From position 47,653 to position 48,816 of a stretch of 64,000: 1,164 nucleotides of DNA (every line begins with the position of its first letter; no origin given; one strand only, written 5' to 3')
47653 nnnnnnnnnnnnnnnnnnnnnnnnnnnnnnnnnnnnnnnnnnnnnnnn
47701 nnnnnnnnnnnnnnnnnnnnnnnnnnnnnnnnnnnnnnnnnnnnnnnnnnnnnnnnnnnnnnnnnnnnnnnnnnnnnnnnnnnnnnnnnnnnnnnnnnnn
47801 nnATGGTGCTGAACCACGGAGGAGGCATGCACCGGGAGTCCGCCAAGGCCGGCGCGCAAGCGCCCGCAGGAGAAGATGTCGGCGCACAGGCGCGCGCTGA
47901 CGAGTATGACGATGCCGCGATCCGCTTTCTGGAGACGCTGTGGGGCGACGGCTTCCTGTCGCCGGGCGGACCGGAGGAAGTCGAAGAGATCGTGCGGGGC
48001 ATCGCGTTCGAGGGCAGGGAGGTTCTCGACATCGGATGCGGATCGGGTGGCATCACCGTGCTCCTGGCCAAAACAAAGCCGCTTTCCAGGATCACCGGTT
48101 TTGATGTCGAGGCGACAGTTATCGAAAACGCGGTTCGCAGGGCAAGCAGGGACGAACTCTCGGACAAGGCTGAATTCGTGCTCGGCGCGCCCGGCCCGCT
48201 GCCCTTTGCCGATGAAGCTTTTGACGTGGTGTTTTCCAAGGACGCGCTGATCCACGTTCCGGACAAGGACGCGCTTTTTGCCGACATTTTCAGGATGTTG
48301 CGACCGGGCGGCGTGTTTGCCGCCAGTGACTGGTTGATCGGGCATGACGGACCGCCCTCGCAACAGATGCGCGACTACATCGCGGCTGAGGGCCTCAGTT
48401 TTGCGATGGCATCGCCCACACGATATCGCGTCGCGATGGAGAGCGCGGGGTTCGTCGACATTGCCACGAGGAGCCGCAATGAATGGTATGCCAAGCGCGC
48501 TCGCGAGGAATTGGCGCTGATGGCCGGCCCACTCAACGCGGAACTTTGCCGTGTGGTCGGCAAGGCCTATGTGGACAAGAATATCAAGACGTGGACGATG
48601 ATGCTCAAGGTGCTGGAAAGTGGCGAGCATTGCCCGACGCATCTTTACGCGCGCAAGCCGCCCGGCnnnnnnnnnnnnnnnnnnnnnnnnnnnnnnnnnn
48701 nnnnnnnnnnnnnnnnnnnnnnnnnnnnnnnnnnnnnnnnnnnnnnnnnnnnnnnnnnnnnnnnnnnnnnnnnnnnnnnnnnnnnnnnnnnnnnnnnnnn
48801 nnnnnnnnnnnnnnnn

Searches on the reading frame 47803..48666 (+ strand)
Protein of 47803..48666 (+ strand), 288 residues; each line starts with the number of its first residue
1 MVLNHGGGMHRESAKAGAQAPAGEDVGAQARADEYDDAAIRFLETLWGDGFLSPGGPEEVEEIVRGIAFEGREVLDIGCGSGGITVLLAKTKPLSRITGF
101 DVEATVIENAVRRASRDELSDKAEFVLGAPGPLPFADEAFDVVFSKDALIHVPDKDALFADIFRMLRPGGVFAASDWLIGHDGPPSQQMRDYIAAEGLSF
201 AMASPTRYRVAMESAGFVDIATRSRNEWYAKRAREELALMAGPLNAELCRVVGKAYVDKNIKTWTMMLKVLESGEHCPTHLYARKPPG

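Call 79: search_protein_families(library=pfam, proteins=[window:47803-48666:+], max_evalue=0.00001)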
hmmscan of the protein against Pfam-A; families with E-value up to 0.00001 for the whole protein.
window:47803-48666:+ (288 aa): 9 families
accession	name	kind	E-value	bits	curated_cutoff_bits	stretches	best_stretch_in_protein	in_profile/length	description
PF13847.12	Methyltransf_31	-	8.6e-22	77.8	27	1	70-176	3-111/145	Methyltransferase domain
PF08241.18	Methyltransf_11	-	1.8e-21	77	21.2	1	75-173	1-94/95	Methyltransferase domain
PF13649.12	Methyltransf_25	-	1.5e-20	74.1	27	1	74-170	1-97/97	Methyltransferase domain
PF08242.18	Methyltransf_12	-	7.5e-15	55.9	30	1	75-172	1-98/98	Methyltransferase domain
PF13489.12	Methyltransf_23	-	7.6e-14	52.2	27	1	68-220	20-162/164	Methyltransferase domain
PF01209.24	Ubie_methyltran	-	1.3e-12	48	20.1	1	70-173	47-150/233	ubiE/COQ5 methyltransferase family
PF05175.20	MTS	-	3.2e-06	27.3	23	1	71-126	32-86/170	Methyltransferase small domain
PF02390.23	Methyltransf_4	-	4.1e-06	26.8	24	1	73-119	4-50/173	Putative methyltransferase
PF06325.19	PrmA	-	8.7e-06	25.9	22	0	70-175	161-259/296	Ribosomal protein L11 methyltransferase (PrmA)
